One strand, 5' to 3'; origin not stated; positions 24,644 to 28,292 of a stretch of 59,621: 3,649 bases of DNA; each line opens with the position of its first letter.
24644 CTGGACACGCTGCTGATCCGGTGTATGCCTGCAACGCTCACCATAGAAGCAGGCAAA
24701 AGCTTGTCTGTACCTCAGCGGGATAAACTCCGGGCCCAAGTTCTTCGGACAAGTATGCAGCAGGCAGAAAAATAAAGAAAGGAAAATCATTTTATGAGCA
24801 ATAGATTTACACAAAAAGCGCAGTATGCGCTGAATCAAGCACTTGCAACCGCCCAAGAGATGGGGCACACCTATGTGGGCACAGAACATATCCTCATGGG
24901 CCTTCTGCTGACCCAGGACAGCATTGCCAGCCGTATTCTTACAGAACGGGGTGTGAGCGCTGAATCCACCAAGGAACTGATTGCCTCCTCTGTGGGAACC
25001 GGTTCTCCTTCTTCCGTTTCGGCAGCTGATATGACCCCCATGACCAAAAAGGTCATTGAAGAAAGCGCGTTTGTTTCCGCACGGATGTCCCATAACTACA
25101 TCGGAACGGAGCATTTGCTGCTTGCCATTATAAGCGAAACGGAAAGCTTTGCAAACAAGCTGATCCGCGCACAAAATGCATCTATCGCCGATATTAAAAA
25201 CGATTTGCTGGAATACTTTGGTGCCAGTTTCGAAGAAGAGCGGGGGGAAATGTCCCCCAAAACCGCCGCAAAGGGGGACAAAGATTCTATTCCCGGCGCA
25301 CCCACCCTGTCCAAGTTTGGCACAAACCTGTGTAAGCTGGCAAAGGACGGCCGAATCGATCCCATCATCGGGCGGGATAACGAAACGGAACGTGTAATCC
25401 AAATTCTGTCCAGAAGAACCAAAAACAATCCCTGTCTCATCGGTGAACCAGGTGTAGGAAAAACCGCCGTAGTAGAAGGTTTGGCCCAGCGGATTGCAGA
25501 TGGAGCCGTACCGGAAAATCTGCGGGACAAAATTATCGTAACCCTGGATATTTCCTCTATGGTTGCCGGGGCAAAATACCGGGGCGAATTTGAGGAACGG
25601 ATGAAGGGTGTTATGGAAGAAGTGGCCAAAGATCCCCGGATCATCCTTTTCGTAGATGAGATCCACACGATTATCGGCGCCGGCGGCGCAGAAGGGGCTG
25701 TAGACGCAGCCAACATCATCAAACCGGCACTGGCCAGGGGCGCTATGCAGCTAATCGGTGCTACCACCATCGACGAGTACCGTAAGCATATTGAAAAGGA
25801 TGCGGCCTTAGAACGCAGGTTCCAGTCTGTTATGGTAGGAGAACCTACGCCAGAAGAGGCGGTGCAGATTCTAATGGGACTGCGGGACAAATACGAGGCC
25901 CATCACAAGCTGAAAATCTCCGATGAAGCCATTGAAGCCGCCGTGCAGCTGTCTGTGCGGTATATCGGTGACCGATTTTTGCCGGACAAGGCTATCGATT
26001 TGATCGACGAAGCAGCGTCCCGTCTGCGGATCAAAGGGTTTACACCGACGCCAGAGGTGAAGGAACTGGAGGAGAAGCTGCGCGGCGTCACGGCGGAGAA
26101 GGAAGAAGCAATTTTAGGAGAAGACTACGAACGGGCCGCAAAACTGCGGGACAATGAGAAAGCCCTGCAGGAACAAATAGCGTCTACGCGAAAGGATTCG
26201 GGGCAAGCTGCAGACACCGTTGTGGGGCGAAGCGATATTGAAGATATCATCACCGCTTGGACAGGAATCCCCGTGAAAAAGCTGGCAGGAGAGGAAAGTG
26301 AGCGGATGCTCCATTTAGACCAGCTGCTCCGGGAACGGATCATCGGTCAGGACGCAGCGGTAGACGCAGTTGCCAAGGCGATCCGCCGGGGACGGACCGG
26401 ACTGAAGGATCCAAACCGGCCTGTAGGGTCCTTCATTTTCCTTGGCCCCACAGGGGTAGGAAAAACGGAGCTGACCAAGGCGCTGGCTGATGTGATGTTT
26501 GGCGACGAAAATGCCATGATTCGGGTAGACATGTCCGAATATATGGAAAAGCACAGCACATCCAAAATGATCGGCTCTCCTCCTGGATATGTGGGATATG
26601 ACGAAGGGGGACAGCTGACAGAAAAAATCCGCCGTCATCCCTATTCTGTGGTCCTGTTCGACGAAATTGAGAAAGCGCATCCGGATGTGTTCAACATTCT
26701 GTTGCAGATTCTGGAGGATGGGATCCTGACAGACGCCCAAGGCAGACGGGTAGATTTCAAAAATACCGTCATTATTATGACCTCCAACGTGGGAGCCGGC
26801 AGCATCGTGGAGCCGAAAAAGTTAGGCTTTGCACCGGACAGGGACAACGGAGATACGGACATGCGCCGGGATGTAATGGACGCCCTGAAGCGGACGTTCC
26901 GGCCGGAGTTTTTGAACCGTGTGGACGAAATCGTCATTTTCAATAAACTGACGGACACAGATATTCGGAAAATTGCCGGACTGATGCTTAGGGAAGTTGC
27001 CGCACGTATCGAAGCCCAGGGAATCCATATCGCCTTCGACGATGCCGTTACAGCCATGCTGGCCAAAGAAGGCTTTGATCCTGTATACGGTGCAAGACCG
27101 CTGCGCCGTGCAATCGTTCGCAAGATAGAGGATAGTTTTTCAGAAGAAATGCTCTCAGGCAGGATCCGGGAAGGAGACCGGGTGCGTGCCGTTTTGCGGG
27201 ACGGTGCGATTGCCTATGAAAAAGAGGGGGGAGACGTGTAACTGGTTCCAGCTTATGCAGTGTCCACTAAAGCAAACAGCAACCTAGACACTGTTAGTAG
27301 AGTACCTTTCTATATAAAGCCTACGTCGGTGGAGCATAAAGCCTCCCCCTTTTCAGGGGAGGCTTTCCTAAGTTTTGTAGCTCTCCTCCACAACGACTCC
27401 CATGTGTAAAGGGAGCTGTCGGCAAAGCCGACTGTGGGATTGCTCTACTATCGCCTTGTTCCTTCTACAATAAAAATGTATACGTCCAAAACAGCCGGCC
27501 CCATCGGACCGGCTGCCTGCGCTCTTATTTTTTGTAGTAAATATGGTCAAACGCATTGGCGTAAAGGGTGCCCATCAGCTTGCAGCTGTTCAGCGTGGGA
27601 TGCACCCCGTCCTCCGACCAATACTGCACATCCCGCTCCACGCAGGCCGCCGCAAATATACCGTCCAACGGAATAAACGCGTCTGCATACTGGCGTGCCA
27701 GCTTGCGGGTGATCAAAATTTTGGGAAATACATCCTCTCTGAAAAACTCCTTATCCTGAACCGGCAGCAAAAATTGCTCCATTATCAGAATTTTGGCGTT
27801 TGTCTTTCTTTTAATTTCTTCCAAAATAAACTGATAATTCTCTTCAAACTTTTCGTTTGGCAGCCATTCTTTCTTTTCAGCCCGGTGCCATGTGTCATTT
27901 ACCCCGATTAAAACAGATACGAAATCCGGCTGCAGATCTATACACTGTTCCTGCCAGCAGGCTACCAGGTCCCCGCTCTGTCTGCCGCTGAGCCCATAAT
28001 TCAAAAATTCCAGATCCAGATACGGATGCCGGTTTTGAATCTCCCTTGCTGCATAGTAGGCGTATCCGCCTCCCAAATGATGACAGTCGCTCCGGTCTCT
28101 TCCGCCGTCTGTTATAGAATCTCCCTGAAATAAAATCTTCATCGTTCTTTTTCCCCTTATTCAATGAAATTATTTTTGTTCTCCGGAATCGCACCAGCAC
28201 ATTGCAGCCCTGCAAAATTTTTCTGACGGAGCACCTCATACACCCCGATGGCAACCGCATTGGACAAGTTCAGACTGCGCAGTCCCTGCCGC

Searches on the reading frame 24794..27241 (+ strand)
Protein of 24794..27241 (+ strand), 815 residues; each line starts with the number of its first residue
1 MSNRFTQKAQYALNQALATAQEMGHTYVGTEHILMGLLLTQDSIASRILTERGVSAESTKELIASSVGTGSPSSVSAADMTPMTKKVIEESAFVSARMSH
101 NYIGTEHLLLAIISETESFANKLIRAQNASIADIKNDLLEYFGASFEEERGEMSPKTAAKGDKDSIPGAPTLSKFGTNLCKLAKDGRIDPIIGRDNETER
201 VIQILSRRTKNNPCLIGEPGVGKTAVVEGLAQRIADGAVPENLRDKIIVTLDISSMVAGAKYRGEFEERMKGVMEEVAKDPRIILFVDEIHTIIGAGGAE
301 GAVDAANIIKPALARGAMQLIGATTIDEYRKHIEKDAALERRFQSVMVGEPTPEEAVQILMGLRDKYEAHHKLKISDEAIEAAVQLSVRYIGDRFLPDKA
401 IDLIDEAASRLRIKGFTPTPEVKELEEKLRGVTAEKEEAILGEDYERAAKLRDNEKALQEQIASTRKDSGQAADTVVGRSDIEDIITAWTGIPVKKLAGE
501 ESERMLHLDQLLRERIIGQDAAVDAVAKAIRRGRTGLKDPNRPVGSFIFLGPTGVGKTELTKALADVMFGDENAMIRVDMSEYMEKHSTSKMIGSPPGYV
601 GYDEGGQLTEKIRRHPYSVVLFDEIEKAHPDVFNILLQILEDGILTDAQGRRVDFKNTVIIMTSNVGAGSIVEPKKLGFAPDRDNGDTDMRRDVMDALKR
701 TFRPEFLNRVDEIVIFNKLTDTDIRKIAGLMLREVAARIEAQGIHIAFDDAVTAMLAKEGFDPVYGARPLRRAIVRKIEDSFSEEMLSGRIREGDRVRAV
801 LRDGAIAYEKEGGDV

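Call 18: search_protein_families(library=pfam, proteins=[window:24794-27241:+])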
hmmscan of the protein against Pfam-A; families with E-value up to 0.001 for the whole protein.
window:24794-27241:+ (815 aa): 20 families
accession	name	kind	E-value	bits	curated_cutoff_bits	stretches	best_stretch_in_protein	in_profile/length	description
PF07724.20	AAA_2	-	4.5e-73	245.2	27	1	542-713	1-166/166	AAA domain (Cdc48 subfamily)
PF17871.7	AAA_lid_9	-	1.7e-34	118.3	22.8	1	353-453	2-102/104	AAA lid domain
PF10431.15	ClpB_D2-small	-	2.8e-25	88.6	21.9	1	719-798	1-80/81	C-terminal, D2-small domain, of ClpB protein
PF02861.25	Clp_N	-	1.6e-24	86.2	20.7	2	19-66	4-51/53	Clp amino terminal domain, pathogenicity island component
PF00004.35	AAA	-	1.3e-21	77.9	21.2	2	214-326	2-110/131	ATPase family associated with various cellular activities (AAA)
PF07728.20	AAA_5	-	3.7e-17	63.1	22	1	547-667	2-124/139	AAA domain (dynein-related subfamily)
PF13191.12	AAA_16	-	5.4e-10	40.5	32.6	1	191-237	2-51/167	AAA ATPase domain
PF13401.12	AAA_22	-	6.4e-08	33.4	27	0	209-293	4-96/130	AAA domain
PF00158.32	Sigma54_activat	-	4.4e-07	30.2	20.2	1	547-667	25-144/168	Sigma-54 interaction domain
PF12775.13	AAA_7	-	4.9e-07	29.9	25.8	0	547-595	36-84/181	P-loop containing dynein motor region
PF02151.25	UVR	-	1.1e-06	28.6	21.5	1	426-461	1-36/36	UvrB/uvrC motif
PF13521.12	AAA_28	-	2.2e-05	25.2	27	0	214-245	3-34/164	AAA domain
PF20720.3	nSTAND3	-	7.3e-05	23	27.2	0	209-236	15-43/155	Novel STAND NTPase 3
PF00910.28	RNA_helicase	-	0.00023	22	21.5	0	214-237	2-25/105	RNA helicase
PF01695.23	IstB_IS21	-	0.00029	20.8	24.1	0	547-565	95-113/238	IstB-like ATP binding protein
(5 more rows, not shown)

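Call 19: find_related_loci(query=window:24794-27241:+, collection=genome_contigs, flank=6000)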
Query window:24794-27241:+ (815 aa) in genome_contigs; peptide patterns used: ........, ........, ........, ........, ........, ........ (x = any residue, [..] = any of these).
600 stretches matched a pattern (row limit reached: there are more); 600 encode a relative of the query (tblastn E <= 1e-3); the best 80 are kept; 80 distinct loci.
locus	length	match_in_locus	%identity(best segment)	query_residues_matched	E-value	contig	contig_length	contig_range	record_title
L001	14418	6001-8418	72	1-809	0e+0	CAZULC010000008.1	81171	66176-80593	MAG TPA_asm: uncultured Ruminococcus sp. isolate SRP222994_co1_572 genome assembly, contig: NODE_359_length_81171_cov_9.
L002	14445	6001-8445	72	5-811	0e+0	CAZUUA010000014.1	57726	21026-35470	MAG TPA_asm: uncultured Ruminococcus sp. isolate SRP350583_co1_434 genome assembly, contig: NODE_730_length_57726_cov_72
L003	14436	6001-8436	57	3-810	0e+0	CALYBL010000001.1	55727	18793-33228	MAG: uncultured Clostridia bacterium isolate E0_RM__bin169 genome assembly, contig: E0_RM__k127_2301211, whole genome sh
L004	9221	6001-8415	58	4-810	0e+0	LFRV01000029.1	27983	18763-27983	MAG: Clostridiales bacterium DTU069 scaffold15984, whole genome shotgun sequence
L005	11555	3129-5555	57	3-810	0e+0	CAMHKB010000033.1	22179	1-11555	MAG: uncultured Clostridia bacterium isolate SRR11784284_bin.26_metaWRAP_v1.3_MAG genome assembly, contig: ERZ12203208.8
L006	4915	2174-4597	57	3-808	0e+0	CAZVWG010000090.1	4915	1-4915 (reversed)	MAG TPA_asm: uncultured Ruminococcus sp. isolate SRP315200_co1_370 genome assembly, contig: NODE_43546_length_4915_cov_2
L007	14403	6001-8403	58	5-803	0e+0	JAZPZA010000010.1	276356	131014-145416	MAG: Acutalibacteraceae bacterium isolate T1900044646_TS20190112.MAGScoT_cleanbin_000011 SGB_1365_k141_47133, whole geno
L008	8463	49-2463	56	5-811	0e+0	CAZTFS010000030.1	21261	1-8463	MAG TPA_asm: uncultured Eubacteriales bacterium isolate SRP315200_co2_332 genome assembly, contig: NODE_2171_length_2126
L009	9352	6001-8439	57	3-809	0e+0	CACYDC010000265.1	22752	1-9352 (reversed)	MAG: uncultured Ruminococcus sp. isolate RUG11828 genome assembly, contig: RUG11828_asm_265, whole genome shotgun sequen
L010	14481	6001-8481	58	1-810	0e+0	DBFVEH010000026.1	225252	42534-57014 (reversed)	MAG TPA_asm: Eubacteriales bacterium isolate MAG4602 contig26, whole genome shotgun sequence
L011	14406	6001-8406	56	3-808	0e+0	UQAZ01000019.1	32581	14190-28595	uncultured Ruminococcaceae bacterium isolate UMGS98 genome assembly, contig: NODE_385_length_32581_cov_3.803019, whole g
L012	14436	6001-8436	56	5-809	0e+0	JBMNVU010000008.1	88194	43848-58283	MAG: Acutalibacter sp. isolate SBF912SR2HQ0063 scaffold_1031_c1, whole genome shotgun sequence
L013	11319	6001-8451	56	3-811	0e+0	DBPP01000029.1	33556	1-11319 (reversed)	MAG TPA_asm: Ruminococcaceae bacterium UBA1417 UBA1417_contig_4683, whole genome shotgun sequence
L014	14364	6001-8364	58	5-791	0e+0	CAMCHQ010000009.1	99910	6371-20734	MAG: uncultured Clostridia bacterium isolate ERR1855551_bin.12_metaWRAP_v1.3_MAG genome assembly, contig: ERZ9514774.65,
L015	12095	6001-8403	55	1-806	0e+0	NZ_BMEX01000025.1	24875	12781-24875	Kroppenstedtia guangzhouensis strain CGMCC 1.12404 sequence25, whole genome shotgun sequence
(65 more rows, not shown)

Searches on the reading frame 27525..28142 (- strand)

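Call 18: search_protein_families(library=pfam, proteins=[window:27525-28142:-])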
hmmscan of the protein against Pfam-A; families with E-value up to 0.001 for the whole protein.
window:27525-28142:- (205 aa): 2 families
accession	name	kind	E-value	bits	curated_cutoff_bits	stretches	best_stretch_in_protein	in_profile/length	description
PF13472.12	Lipase_GDSL_2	-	6.4e-21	76.1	32.9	1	7-183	3-172/178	GDSL-like Lipase/Acylhydrolase family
PF00657.28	Lipase_GDSL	-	2.3e-05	25.1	23.6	1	3-183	1-197/208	GDSL-like Lipase/Acylhydrolase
